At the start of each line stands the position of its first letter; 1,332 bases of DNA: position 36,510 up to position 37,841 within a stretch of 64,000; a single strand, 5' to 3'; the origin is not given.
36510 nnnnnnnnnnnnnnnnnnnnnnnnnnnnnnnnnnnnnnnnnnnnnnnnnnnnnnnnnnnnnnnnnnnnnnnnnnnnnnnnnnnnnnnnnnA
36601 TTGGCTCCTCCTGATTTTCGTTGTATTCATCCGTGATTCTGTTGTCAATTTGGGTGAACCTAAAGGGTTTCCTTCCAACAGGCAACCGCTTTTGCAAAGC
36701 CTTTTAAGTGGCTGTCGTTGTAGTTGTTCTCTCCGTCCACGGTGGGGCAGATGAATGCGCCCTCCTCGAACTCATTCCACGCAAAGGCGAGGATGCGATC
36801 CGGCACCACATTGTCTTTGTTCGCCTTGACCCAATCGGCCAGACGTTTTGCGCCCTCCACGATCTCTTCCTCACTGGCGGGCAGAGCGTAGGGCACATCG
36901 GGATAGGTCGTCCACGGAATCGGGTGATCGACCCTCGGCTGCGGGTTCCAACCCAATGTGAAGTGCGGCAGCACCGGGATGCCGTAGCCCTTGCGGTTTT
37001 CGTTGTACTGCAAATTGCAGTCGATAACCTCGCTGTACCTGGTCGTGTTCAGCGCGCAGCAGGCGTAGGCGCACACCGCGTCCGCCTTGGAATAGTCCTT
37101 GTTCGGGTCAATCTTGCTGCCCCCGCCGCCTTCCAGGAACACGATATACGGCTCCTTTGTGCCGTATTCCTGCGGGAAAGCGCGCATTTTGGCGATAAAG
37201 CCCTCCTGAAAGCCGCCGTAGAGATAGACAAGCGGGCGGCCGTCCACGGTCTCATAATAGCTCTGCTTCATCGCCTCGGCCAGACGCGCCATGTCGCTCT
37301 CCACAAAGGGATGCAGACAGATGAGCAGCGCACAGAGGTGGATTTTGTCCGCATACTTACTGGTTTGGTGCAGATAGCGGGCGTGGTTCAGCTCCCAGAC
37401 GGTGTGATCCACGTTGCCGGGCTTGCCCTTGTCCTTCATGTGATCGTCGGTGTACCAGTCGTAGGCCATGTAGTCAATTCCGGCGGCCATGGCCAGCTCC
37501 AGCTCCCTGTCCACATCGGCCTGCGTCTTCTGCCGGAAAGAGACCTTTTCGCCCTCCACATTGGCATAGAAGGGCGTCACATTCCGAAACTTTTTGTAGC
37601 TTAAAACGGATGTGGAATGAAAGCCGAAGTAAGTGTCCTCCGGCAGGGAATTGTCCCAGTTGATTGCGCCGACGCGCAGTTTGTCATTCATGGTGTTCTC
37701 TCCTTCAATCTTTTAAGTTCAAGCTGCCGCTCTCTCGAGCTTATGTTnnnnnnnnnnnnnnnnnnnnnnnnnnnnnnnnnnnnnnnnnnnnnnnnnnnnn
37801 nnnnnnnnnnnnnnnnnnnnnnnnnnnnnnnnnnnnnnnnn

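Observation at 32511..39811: Candidate new system: glycyl radical enzyme operon embedded among cytoplasmic glycosidase-like and esterase genes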

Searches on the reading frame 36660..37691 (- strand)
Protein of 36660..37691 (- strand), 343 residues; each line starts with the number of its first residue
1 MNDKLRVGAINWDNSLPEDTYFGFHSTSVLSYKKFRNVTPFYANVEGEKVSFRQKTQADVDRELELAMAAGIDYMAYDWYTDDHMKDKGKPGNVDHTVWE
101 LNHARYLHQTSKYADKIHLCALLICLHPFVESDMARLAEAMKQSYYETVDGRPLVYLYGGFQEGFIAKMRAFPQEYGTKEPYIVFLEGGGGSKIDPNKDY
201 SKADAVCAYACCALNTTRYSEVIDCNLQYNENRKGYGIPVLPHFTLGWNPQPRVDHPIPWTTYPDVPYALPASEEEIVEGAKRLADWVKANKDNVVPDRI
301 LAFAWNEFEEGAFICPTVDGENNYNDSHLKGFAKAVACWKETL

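Call 3: search_protein_families(library=pfam, proteins=[window:36660-37691:-], max_evalue=0.01)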
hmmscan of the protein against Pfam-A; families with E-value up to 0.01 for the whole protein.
window:36660-37691:- (343 aa): 1 family
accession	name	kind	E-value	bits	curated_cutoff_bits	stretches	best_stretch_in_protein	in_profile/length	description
PF14307.12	Glyco_tran_WbsX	-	0.0026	17.7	25.1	0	284-324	305-346/350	Glycosyltransferase WbsX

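Call 4: search_protein_families(library=ncbifam, proteins=[window:36660-37691:-], max_evalue=0.01)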
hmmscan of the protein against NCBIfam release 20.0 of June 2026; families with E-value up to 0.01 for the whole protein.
window:36660-37691:- (343 aa): 0 families

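Call 41: search_solved_structures(query=window:36660-37691:-, max_evalue=10)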
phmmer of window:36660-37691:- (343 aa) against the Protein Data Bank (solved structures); distinct sequences matched with E-value up to 10: 0.

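Call 45: find_homologous_proteins(query=window:36660-37691:-, max_evalue=0.001)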
Query window:36660-37691:- (343 aa): 109 proteins with E <= 0.001 among 2571 candidates.
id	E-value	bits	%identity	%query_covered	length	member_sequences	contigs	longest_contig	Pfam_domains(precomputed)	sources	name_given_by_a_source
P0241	8.8e-243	823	100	100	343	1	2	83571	-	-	-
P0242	1.3e-138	480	59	100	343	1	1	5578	-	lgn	-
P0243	1.9e-118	414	52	100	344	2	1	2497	-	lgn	-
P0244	7.7e-115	402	52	99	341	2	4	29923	-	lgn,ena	-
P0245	6.4e-114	399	51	99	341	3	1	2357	-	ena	-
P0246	4.1e-113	396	51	99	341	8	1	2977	-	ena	-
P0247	7.2e-113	395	50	99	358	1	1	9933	-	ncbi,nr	ncbi:MAG: hypothetical protein IJV00_03095 [Clostridia bacterium]|nr:hypothetical protein [Clostridi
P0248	1.2e-112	395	50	99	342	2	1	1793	-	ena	-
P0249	4.7e-104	366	47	98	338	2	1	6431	PF14307.13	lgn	-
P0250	1.9e-103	364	49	99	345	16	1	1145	-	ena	-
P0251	1.9e-102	361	50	99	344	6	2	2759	-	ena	-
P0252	1.0e-101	359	46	99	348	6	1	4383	-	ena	-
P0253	1.2e-101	359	48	99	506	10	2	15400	PF10688.15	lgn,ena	-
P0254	1.1e-100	355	46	99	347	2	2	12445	PF14307.13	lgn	-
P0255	1.4e-100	355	47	99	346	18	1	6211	-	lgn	-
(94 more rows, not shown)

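Call 52: predict_structure(alignment_id=A2)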
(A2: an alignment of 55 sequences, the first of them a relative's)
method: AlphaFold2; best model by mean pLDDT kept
length: 343 residues; sequences in the alignment: 55
mean_pLDDT: 95.4   pTM: 0.93
mean pLDDT of the five models: 95.4, 95.1, 95.0, 95.0, 94.4
residues with pLDDT >= 90: 324; 70-90: 10; 50-70: 7; < 50: 2
segments of 3 or more residues with pLDDT < 50: none
pLDDT, mean of each block of 10 residues (from residue 1): 82 94 97 94 94 97 98 98 93 94 97 98 96 97 98 97 97 98 90 87 98 95 98 97 97 96 96 98 99 97 97 92 88 99 97
secondary structure, 60 per line:
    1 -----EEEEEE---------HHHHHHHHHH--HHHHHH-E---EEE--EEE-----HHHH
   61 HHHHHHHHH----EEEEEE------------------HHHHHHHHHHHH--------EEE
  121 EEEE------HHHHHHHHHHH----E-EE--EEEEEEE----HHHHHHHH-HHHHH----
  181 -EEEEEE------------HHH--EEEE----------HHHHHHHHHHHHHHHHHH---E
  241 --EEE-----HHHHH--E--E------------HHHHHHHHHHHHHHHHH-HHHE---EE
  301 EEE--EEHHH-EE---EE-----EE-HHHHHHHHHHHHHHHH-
elements in order: E6-11 H21-30 H33-38 E44-46 E49-51 H57-69 E74-79 H98-109 E118-124 H131-141 E152-158 H163-170 H172-176 E182-187 E205-208 H219-236 E243-245 H251-255 H274-290 E299-303 H327-342

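Call 55: fold_search(model_id=the predicted structure, library=pdb)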
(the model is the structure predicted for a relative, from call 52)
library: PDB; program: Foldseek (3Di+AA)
matches with E <= 10: 1688; with E <= 0.001: 161
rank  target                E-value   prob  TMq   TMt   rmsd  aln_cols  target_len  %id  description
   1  6fwo                  2.0e-09  1.00  0.56  0.56   7.9       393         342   14  Structure of an E336Q variant of the GH99 endo-alpha-mannanase from Bacteroides xylanisolvens in complex with alpha-Glc- (released 2019-09-18)
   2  6hmh_A                2.3e-09  1.00  0.57  0.58   7.9       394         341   14  Structure of the GH99 endo-alpha-mannanase from Bacteroides xylanisolvens in complex with alpha-Glc-1,3-(1,2-anhydro-c (released 2018-09-26)
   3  8yfh_A                2.6e-09  1.00  0.56  0.49   6.2       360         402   12  Structure of alpha-1,3-glucanase agn1 (released 2025-02-26)
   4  5m3w_A                2.7e-09  1.00  0.60  0.59   7.8       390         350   13  Structure of the GH99 endo-alpha-mannanase from Bacteroides xylanisolvens in complex with mannose-alpha-1,3-1,2-dideox (released 2017-01-11)
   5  6zj1_AAA              2.7e-09  1.00  0.54  0.52   9.0       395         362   11  Structure of an inactive E404Q variant of the catalytic domain of human endo-alpha-mannosidase MANEA in complex with (released 2020-12-02)
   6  6zdc                  2.7e-09  1.00  0.52  0.51   8.1       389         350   12  Structure of the catalytic domain of human endo-alpha-mannosidase MANEA in complex with nickel (released 2020-11-18)
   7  4ad2_B                3.3e-09  1.00  0.54  0.54   9.0       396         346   14  Structure of the GH99 endo-alpha-mannosidase from Bacteroides xylanisolvens in complex with glucose-1,3-isofagomine (released 2012-02-01)
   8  5mc8_A                3.5e-09  1.00  0.57  0.56   8.1       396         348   13  Structure of the GH99 endo-alpha-mannanase from Bacteroides xylanisolvens in complex with mannose-alpha-1,3-D-glucal a (released 2017-01-11)
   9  6fwi                  3.9e-09  1.00  0.59  0.59   7.6       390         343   13  Structure of the GH99 endo-alpha-mannanase from Bacteroides xylanisolvens in complex with alpha-Glc-1,3-(1,2-anhydro-car (released 2019-09-18)
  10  6zfq                  3.9e-09  1.00  0.54  0.53   8.0       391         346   12  Structure of the catalytic domain of human endo-alpha-mannosidase MANEA in complex with bis-tris (released 2020-11-18)
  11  5m03_A                4.4e-09  1.00  0.56  0.55   8.0       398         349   14  Structure of the GH99 endo-alpha-mannanase from Bacteroides xylanisolvens in complex with mannose-alpha-1,3-noeuromyci (released 2017-01-11)
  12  4ad2_A                4.9e-09  1.00  0.59  0.59   7.7       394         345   13  Structure of the GH99 endo-alpha-mannosidase from Bacteroides xylanisolvens in complex with glucose-1,3-isofagomine (released 2012-02-01)
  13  5mel                  6.3e-09  1.00  0.53  0.53   9.3       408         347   13  Structure of an E333Q variant of the GH99 endo-alpha-mannanase from Bacteroides xylanisolvens in complex with Glc-alpha- (released 2017-01-11)
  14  6fwg_A                6.7e-09  1.00  0.59  0.59   7.7       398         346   13  Structure of an E333Q variant of the GH99 endo-alpha-mannanase from Bacteroides xylanisolvens in complex with tetraman (released 2019-09-18)
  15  4ad5_A                6.7e-09  1.00  0.57  0.57   8.7       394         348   13  Structure of the GH99 endo-alpha-mannosidase from Bacteroides xylanisolvens in complex with glucose-1,3-deoxymannojiri (released 2012-02-01)
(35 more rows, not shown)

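Call 68: find_encoding_contigs(protein=P0244, flank=9000, max_places=2)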
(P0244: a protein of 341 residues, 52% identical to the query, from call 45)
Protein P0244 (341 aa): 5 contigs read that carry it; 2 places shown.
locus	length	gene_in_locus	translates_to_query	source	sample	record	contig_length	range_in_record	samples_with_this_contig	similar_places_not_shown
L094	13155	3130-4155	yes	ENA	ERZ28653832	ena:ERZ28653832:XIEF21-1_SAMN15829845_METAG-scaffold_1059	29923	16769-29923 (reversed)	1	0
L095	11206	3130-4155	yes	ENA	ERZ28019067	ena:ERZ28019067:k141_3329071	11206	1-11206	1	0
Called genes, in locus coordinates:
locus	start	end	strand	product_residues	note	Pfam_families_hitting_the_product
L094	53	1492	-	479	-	PF04389:Peptidase_M28 (weak), PF01546:Peptidase_M20, PF07687:M20_dimer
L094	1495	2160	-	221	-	-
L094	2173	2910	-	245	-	PF16481:DUF5058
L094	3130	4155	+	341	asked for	-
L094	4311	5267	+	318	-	PF07261:DnaB_2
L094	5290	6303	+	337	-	PF01695:IstB_IS21, PF00308:Bac_DnaA (weak)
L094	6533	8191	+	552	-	PF01554:MatE (weak), PF01943:Polysacc_synt, PF03023:MurJ, PF13440:Polysacc_synt_3 (faint), PF01554:MatE (weak)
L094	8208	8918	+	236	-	PF03819:MazG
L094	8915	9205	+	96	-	PF00216:Bac_DNA_binding, PF18291:HU-HIG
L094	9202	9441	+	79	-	PF01479:S4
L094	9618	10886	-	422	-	PF19289:PmbA_TldD_3rd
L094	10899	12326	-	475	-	PF19289:PmbA_TldD_3rd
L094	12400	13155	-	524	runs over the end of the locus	PF01443:Viral_helicase1 (faint), PF00580:UvrD-helicase, PF13361:UvrD_C, PF13538:UvrD_C_2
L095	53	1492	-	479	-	PF04389:Peptidase_M28 (weak), PF01546:Peptidase_M20, PF07687:M20_dimer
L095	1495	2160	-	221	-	-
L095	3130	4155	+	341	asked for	-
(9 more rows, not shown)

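Call 101: find_encoding_contigs(protein=P0242, flank=6000, max_places=2)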
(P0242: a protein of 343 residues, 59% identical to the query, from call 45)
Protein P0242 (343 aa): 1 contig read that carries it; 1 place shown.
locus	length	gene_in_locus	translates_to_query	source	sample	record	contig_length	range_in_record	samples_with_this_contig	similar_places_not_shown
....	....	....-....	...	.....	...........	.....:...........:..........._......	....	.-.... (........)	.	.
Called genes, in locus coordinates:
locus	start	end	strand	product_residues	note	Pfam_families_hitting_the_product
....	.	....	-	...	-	?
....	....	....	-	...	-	-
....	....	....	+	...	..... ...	-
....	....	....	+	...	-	?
